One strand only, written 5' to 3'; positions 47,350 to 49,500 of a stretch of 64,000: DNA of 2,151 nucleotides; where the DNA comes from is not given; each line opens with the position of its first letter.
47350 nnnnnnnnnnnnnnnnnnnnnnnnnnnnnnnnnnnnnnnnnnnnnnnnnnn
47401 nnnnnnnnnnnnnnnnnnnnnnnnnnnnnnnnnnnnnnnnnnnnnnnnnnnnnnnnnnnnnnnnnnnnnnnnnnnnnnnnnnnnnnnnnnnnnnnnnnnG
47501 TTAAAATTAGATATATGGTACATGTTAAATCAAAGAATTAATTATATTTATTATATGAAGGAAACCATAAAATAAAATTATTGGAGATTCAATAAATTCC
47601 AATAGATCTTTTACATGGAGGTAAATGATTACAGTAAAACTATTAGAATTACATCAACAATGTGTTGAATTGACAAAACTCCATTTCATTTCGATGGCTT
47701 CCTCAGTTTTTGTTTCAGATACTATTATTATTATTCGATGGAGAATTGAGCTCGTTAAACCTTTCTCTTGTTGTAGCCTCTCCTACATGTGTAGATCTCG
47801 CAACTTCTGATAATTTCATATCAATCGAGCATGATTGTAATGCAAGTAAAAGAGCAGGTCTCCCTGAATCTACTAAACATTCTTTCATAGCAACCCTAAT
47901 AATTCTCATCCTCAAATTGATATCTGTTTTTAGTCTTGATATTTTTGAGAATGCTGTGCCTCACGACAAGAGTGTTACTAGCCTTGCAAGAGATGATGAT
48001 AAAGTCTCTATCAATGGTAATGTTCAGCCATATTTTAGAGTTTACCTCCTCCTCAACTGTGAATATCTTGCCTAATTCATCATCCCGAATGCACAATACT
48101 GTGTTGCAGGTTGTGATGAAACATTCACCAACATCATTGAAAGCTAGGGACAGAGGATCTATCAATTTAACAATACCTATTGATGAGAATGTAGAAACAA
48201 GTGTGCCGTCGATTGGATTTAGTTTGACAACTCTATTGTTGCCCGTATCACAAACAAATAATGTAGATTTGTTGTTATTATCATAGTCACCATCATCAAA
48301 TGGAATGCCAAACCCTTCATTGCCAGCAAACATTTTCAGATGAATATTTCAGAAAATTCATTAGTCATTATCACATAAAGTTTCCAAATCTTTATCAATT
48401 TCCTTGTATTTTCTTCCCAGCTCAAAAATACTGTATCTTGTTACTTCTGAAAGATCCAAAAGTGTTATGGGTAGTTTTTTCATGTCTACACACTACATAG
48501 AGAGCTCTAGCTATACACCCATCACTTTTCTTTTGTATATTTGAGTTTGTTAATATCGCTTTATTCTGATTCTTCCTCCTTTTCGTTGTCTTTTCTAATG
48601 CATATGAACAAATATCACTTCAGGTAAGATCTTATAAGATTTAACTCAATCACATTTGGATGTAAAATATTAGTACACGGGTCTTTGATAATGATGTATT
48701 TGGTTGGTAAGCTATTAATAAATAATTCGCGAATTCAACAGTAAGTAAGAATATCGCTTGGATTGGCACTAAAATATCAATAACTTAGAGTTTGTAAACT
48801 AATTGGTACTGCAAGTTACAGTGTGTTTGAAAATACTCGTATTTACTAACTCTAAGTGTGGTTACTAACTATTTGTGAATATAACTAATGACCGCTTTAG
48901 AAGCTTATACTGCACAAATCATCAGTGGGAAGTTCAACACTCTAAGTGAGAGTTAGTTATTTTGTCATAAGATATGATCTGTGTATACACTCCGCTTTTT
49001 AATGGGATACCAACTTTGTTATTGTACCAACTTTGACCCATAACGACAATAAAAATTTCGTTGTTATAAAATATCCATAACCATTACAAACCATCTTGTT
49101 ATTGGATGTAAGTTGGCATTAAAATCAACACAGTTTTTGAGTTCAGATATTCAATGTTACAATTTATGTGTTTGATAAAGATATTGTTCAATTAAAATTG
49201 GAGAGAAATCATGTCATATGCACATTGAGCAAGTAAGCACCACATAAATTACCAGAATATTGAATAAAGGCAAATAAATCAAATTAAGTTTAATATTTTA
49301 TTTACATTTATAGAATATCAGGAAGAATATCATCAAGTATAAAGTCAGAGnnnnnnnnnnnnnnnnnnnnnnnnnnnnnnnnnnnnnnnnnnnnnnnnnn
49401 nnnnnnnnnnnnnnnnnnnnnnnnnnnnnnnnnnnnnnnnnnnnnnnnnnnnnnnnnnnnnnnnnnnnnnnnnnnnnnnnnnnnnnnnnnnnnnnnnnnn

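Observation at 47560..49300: Compositionally atypical ~1.7 kb island with an NHL-repeat ORF using foreign-looking codons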

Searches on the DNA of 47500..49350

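Call 79: search_rna_families(source=window, start=47500, end=49350, threshold=evalue, max_evalue=1)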
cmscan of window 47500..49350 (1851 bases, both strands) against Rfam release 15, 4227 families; matches with E-value up to 1: 2.
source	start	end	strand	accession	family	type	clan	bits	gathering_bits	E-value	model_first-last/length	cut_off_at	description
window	47575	47609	+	RF02751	ES036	Gene; sRNA;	-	24.6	37.6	0.051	1-43/43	no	ES036 (CssrF) sRNA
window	47807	48027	+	RF00028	Intron_gpI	Intron;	-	15.6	50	0.57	1-253/253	no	Group I catalytic intron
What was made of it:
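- Tried and rejected: A permissive Rfam scan gave only sub-threshold noise (call 79).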

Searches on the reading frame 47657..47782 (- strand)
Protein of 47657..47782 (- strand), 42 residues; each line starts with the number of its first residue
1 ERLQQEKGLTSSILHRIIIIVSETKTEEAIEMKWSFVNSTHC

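Call 36: search_protein_families(library=pfam, proteins=[window:47657-47782:-], max_evalue=10)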
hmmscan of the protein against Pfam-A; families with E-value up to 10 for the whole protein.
seq(42 aa): 0 families

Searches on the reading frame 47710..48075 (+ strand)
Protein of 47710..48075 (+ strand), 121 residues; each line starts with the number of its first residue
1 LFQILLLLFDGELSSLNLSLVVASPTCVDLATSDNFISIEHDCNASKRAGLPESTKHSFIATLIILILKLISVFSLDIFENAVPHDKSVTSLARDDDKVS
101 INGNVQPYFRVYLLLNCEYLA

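Call 6: search_protein_families(library=pfam, proteins=[window:47710-48075:+], max_evalue=10)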
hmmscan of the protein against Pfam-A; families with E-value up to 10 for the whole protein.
window:47710-48075:+ (121 aa): 1 family
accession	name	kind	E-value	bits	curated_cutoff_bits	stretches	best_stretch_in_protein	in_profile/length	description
PF05137.18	PilN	-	0.16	12.5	22.8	1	76-111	3-38/78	Fimbrial assembly protein (PilN)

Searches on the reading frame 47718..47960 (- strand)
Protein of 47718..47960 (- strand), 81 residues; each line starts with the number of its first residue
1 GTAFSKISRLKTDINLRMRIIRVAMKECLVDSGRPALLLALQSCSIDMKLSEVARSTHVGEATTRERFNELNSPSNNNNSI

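Call 8: search_protein_families(library=pfam, proteins=[window:47718-47915:-], max_evalue=10)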
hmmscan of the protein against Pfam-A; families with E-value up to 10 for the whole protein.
seq(66 aa): 2 families
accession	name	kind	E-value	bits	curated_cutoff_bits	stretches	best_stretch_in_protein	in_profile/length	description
PF09339.16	HTH_IclR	-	0.073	13.3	22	1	21-51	7-37/52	IclR helix-turn-helix domain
PF00382.24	TFIIB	-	0.075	13.5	23.6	1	21-57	54-90/92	Transcription factor TFIIB repeat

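Call 36: search_protein_families(library=pfam, proteins=[window:47718-47960:-], max_evalue=10)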
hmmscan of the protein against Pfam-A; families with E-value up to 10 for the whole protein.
seq(81 aa): 2 families
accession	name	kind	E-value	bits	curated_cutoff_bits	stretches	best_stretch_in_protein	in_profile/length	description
PF00382.24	TFIIB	-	0.013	16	23.6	1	36-71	54-89/92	Transcription factor TFIIB repeat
PF09339.16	HTH_IclR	-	0.11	12.7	22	1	36-66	7-37/52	IclR helix-turn-helix domain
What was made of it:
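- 47718..47953 (-): TFIIB/Brf-family cyclin repeat 2 relic (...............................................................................), with its stop at 47717-47715. It lacks about 6-7 residues after GRP compared with TFIIB and Brf1. Pfam TFIIB scores 16 bits alone (call 36).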
